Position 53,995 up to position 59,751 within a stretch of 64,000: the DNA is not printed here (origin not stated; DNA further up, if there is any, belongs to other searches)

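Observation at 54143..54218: A roughly 10 kb giant adhesin-like gene is broken by a 38-bp tandem duplication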

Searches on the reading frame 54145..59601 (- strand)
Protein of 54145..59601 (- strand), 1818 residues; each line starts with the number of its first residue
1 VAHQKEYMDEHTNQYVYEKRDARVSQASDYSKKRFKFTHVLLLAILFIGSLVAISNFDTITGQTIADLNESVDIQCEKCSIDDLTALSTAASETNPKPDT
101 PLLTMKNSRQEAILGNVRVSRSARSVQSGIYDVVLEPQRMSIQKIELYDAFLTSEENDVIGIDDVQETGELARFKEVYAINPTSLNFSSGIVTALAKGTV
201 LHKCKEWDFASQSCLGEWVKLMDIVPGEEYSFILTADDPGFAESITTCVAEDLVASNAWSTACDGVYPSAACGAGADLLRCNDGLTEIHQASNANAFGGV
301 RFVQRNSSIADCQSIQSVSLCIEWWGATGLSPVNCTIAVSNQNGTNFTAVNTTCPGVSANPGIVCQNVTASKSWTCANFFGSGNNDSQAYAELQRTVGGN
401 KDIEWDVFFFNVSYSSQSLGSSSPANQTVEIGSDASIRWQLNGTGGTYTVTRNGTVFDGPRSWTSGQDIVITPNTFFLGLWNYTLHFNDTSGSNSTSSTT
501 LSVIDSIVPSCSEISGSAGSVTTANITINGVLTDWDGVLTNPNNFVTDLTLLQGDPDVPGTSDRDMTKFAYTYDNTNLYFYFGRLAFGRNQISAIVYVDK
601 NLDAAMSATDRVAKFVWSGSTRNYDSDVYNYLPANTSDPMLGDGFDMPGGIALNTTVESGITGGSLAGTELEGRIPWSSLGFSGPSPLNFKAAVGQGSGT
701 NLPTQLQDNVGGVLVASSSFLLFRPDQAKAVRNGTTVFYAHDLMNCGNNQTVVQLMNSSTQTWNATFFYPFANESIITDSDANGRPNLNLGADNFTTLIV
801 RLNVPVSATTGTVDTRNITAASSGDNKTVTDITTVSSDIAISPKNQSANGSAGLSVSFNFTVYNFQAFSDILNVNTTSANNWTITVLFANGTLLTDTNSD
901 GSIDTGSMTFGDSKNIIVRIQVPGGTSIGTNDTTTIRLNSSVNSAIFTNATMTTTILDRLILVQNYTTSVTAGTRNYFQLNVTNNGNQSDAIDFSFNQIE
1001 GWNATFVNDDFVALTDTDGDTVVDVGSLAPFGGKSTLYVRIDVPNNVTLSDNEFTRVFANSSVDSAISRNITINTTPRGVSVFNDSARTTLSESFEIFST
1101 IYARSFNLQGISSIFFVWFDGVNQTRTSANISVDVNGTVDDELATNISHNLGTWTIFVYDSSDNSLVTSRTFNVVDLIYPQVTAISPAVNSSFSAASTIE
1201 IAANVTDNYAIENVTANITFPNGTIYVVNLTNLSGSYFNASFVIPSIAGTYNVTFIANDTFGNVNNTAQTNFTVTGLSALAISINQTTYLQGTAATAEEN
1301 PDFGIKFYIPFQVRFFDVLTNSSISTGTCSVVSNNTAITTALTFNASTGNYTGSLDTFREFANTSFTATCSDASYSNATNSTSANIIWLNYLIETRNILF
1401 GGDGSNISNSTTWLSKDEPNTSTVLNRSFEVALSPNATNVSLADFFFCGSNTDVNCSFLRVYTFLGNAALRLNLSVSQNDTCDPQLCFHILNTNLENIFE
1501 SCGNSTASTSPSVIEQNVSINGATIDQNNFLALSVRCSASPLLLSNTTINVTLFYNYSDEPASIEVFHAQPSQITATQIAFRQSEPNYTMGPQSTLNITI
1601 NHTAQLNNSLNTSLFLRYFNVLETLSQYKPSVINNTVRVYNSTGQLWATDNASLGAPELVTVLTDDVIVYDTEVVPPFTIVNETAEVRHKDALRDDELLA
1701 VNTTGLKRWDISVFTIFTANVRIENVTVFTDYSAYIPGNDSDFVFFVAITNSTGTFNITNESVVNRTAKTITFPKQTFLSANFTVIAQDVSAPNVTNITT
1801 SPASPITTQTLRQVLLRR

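Call 6: search_protein_families(library=pfam, proteins=[window:54145-59601:-], max_evalue=0.01)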
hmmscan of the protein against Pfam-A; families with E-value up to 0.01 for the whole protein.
window:54145-59601:- (1818 aa): 1 family
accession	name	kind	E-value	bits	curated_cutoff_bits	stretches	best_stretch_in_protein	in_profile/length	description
PF17957.7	Big_7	-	0.0028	18.7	24.1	1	1180-1254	1-69/70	Bacterial Ig domain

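Call 12: find_encoding_contigs(protein=window:54145-59601:-, flank=10000, max_places=6)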
Protein window:54145-59601:- (1818 aa): no gene with exactly this product is on record in the collection.

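Call 16: find_related_loci(query=window:54145-59601:-, collection=genome_contigs, flank=10000)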
Query window:54145-59601:- (1818 aa) in genome_contigs; peptide patterns used: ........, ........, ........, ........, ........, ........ (x = any residue, [..] = any of these).
32 stretches matched a pattern, but none encodes a relative of the query by tblastn (E <= 1e-3).

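Call 17: find_homologous_proteins(query=window:54145-59601:-, max_evalue=0.00001)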
Query window:54145-59601:- (1818 aa): 19 proteins with E <= 0.00001 among 8000 candidates.
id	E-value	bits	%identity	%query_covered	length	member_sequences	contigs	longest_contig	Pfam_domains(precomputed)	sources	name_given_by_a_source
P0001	0.0e+0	1730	60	64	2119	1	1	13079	-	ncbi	-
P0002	0.0e+0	1111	49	47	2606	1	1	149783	PF24517.3,PF06848.18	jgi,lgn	jgi:hypothetical protein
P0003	5.9e-278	944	52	35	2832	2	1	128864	PF07495.20,PF17957.8,PF13750.13,PF12245.15,PF19077.7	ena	-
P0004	5.4e-276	937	45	47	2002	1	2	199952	-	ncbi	ncbi:MAG: hypothetical protein V1729_03315 [Candidatus Woesearchaeota archaeon]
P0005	1.1e-150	522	44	7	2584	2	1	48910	PF15418.13,PF17957.8,PF10633.16,PF19077.7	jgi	-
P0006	4.3e-141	490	44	16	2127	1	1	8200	PF17957.8,PF13385.14,PF19077.7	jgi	-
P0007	1.5e-111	392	37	20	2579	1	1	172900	PF06439.19,PF17957.8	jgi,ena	-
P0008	3.4e-103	364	46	5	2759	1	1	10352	PF10633.16,PF19077.7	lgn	-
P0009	1.9e-100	355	31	44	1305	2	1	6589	PF13229.13,PF05048.20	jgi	-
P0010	5.8e-86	307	51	16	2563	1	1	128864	PF13385.14,PF02210.32,PF00054.31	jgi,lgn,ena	-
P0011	3.7e-80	288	46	7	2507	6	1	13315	PF17957.8,PF19077.7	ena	-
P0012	4.0e-58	215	49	6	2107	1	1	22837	PF06439.19,PF13385.14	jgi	jgi:hypothetical protein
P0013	1.2e-55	207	40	17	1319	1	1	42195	-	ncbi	-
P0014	1.1e-36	144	33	10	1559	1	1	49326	PF19077.7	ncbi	ncbi:hypothetical protein ACFL0X_00125 [Nanoarchaeota archaeon]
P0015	9.4e-32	128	47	7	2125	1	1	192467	PF19077.7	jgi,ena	-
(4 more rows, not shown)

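Call 19: find_encoding_contigs(protein=P0001, flank=10000, max_places=4)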
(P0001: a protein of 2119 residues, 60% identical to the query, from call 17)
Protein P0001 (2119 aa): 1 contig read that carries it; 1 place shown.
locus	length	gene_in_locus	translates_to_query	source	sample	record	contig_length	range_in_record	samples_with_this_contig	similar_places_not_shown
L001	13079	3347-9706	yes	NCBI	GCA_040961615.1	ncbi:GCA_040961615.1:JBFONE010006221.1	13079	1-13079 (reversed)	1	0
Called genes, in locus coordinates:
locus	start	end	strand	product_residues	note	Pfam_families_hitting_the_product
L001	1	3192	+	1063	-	?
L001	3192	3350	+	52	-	-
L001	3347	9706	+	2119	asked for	-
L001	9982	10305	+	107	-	-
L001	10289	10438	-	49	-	-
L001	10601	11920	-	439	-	PF00675:Peptidase_M16, PF05193:Peptidase_M16_C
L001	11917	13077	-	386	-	?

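Call 27: find_encoding_contigs(protein=P0003, flank=10000, max_places=3)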
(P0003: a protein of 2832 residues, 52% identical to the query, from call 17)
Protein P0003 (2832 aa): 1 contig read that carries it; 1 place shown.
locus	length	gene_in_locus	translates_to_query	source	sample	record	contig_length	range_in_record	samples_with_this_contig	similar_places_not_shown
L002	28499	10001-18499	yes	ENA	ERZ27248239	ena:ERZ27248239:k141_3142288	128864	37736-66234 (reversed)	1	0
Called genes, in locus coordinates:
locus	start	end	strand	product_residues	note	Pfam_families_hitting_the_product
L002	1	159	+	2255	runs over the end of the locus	-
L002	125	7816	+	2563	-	PF00054:Laminin_G_1 (faint), PF02210:Laminin_G_2 (weak), PF13385:Laminin_G_3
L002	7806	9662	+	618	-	-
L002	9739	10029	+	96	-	-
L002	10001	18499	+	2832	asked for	PF13750:Big_3_3 (faint), PF12245:Big_3_2 (faint), PF17957:Big_7 (weak), PF07495:Y_Y_Y (faint), PF17957:Big_7, PF19077:Big_13 (weak)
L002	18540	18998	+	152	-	-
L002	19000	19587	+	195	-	-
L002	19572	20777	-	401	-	-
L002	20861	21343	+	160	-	PF18884:TSP3_bac (faint)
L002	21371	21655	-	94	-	PF02656:DUF202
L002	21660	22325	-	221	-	PF11848:DUF3368 (weak)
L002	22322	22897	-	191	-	-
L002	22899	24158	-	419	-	PF00324:AA_permease, PF03845:Spore_permease, PF13520:AA_permease_2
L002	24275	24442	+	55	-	-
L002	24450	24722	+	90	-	-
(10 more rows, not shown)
